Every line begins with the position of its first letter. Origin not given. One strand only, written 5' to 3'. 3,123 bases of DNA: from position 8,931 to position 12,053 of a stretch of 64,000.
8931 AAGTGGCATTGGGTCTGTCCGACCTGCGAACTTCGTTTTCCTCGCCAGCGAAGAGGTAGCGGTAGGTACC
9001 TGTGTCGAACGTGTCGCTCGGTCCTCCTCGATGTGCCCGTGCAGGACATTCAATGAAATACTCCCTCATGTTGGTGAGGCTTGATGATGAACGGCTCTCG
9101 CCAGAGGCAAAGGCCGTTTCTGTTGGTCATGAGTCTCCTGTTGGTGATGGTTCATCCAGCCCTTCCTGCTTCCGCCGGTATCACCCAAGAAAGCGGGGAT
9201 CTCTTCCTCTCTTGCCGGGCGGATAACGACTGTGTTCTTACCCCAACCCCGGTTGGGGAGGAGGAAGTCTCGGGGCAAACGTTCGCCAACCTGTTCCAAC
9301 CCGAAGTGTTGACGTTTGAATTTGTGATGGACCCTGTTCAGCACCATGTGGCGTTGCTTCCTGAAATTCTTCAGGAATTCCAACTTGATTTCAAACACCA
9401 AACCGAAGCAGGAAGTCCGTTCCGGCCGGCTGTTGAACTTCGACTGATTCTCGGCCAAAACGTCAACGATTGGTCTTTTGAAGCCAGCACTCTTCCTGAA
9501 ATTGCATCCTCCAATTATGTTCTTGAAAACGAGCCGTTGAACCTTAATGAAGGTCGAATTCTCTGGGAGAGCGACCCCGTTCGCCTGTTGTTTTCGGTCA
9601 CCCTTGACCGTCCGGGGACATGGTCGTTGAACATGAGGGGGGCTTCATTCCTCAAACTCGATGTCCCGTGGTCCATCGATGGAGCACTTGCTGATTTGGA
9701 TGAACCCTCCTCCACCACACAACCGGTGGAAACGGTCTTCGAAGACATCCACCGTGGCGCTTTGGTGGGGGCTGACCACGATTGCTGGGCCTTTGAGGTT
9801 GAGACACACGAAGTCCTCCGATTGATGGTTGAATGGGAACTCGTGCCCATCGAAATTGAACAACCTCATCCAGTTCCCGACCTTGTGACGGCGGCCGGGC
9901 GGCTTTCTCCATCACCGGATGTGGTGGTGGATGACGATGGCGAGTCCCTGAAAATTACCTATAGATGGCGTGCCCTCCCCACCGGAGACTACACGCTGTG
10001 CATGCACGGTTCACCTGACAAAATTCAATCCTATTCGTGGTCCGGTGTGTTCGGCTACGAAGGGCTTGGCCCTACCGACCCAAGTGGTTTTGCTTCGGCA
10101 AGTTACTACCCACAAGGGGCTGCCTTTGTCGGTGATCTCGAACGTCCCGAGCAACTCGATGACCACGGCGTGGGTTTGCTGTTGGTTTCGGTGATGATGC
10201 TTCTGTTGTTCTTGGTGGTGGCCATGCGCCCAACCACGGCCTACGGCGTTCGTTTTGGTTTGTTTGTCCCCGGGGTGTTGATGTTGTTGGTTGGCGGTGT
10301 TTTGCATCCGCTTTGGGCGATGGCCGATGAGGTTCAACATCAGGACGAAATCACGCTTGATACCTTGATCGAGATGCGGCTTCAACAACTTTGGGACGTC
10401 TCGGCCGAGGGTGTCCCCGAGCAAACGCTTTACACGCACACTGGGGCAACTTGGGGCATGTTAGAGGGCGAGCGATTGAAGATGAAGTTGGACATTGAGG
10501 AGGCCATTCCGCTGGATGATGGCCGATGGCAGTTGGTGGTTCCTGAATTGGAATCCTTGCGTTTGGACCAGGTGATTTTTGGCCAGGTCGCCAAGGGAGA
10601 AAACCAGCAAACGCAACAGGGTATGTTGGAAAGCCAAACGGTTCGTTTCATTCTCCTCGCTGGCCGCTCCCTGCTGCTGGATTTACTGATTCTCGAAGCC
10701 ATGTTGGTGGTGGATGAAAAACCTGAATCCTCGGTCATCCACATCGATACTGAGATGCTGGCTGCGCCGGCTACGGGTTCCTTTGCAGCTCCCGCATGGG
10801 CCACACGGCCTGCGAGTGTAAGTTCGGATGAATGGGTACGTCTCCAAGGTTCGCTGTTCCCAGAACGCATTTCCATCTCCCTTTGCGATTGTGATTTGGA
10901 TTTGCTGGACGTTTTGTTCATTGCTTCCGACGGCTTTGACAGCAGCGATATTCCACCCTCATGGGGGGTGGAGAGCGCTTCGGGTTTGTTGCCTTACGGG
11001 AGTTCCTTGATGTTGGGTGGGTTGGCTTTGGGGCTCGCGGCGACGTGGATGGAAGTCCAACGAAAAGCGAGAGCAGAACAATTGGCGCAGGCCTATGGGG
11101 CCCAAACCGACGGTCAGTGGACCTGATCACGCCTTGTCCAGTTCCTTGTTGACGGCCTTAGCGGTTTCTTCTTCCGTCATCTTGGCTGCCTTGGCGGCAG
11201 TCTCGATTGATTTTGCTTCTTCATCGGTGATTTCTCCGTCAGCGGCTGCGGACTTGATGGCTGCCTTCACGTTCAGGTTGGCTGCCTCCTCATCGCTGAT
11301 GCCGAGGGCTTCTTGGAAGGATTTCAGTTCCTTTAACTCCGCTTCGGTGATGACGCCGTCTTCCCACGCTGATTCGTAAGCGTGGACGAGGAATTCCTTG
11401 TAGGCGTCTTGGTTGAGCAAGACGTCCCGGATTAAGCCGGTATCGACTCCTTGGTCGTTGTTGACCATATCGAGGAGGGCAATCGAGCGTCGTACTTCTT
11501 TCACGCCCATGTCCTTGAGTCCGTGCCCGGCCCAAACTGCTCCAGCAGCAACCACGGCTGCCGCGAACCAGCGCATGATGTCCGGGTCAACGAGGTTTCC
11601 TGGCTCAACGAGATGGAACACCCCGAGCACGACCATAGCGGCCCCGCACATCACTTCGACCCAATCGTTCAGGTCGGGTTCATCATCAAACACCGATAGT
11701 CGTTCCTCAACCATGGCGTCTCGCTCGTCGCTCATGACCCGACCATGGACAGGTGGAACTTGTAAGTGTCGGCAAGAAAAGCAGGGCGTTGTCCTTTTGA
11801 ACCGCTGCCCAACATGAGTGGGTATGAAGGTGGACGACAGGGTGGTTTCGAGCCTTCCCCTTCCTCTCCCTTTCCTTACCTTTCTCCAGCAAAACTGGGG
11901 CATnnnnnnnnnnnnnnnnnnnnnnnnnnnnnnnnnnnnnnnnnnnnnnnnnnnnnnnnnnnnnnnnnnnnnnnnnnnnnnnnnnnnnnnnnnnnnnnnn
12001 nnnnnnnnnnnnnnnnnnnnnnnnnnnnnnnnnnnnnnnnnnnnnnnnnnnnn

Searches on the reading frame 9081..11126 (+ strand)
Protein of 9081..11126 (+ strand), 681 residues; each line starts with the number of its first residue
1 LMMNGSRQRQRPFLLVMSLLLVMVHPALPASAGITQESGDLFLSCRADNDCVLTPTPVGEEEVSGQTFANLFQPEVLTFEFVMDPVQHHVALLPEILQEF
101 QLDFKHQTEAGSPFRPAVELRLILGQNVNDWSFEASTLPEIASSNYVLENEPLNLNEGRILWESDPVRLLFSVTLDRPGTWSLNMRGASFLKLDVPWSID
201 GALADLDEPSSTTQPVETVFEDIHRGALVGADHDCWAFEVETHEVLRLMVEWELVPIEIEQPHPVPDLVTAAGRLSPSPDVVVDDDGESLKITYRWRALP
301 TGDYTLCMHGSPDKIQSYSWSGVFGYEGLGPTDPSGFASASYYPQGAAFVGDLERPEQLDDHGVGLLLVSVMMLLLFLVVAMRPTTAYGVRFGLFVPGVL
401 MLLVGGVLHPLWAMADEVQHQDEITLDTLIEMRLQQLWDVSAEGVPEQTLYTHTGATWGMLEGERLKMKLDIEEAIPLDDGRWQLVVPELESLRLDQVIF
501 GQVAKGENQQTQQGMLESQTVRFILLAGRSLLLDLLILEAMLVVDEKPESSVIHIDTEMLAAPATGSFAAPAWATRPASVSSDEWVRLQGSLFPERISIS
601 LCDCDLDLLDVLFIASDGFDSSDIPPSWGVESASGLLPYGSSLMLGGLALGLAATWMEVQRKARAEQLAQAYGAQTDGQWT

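Call 50: find_encoding_contigs(protein=window:9081-11126:+, flank=10000, max_places=1)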
Protein window:9081-11126:+ (681 aa): no gene with exactly this product is on record in the collection.

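Call 52: search_protein_families(library=pfam, proteins=[window:9081-11126:+], max_evalue=0.001)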
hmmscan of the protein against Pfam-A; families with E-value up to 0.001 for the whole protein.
window:9081-11126:+ (681 aa): 0 families

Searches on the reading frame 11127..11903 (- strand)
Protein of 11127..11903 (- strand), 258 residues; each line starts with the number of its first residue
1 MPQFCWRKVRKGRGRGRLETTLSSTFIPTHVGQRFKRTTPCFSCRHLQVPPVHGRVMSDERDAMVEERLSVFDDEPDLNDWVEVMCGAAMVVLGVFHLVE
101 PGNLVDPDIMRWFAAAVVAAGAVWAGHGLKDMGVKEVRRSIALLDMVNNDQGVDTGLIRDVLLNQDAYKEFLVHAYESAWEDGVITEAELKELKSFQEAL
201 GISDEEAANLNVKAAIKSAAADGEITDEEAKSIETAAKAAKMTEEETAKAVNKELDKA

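Call 52: search_protein_families(library=pfam, proteins=[window:11127-11903:-], max_evalue=0.001)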
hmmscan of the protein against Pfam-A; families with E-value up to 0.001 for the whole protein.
window:11127-11903:- (258 aa): 1 family
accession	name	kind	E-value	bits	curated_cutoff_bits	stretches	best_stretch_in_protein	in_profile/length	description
PF04391.17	DUF533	-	1.5e-05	25.1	29.6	1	199-256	64-117/178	Protein of unknown function (DUF533)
